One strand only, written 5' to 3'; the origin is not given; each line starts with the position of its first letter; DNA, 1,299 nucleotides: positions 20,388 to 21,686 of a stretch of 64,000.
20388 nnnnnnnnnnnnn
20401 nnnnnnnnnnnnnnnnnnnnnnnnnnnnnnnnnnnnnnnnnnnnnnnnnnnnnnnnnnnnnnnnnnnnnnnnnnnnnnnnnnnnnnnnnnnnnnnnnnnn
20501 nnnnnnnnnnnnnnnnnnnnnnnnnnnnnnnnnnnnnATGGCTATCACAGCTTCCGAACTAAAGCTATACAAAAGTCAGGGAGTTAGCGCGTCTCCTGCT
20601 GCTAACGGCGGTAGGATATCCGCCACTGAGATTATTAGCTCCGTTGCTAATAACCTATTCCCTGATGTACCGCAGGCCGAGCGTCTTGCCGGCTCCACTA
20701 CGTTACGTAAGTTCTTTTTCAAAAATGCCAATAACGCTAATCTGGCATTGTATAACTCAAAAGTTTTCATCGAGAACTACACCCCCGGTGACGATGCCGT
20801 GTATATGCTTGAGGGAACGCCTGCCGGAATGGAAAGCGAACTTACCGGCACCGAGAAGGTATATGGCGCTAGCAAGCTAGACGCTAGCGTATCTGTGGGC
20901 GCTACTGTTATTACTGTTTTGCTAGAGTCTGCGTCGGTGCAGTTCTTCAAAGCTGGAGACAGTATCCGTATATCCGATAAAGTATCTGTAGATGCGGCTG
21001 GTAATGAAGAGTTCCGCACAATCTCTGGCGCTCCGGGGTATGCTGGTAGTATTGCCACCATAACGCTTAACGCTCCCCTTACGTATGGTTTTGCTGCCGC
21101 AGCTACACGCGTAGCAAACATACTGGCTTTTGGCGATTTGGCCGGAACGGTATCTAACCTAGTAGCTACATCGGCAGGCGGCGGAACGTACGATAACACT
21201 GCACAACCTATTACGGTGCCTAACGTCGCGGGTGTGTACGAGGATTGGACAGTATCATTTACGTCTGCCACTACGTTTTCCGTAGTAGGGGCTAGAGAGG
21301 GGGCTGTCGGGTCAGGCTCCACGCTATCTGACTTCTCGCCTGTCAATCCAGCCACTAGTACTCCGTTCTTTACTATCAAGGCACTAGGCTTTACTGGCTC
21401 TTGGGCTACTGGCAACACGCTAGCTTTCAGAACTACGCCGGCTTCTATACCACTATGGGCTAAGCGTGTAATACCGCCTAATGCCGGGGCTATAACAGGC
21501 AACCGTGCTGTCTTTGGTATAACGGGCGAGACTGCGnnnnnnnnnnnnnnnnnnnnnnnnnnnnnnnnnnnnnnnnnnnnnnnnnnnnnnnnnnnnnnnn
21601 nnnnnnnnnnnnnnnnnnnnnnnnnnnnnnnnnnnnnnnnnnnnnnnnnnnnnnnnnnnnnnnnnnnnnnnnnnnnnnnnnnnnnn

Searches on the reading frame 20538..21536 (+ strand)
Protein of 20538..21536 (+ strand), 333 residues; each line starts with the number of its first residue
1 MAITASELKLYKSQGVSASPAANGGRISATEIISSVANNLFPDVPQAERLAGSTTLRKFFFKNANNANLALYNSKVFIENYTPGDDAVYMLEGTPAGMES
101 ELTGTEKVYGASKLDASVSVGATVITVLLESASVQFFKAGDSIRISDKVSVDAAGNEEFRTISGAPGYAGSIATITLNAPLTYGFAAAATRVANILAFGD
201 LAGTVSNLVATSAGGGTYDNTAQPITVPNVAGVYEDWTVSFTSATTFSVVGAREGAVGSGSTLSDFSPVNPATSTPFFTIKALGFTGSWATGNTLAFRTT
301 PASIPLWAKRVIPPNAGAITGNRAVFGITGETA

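Call 14: search_protein_families(library=phrogs, proteins=[window:20538-21536:+], max_evalue=0.001)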
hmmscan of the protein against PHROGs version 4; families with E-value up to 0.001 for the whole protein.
window:20538-21536:+ (333 aa): 4 families
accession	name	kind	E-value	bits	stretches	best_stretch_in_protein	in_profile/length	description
phrog_6128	-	unknown function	1.9e-47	162.7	2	174-331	1027-1197/1200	-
phrog_9261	-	unknown function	4e-30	105.9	1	172-324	530-694/703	-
phrog_24675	-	unknown function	7.3e-14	53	1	1-324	1-319/329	-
phrog_13135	-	unknown function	2.5e-08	35.2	1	23-103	34-116/182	-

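Call 51: search_protein_families(library=pfam, proteins=[window:20538-21536:+], max_evalue=0.01)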
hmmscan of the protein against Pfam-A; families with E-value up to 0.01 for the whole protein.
window:20538-21536:+ (333 aa): 0 families
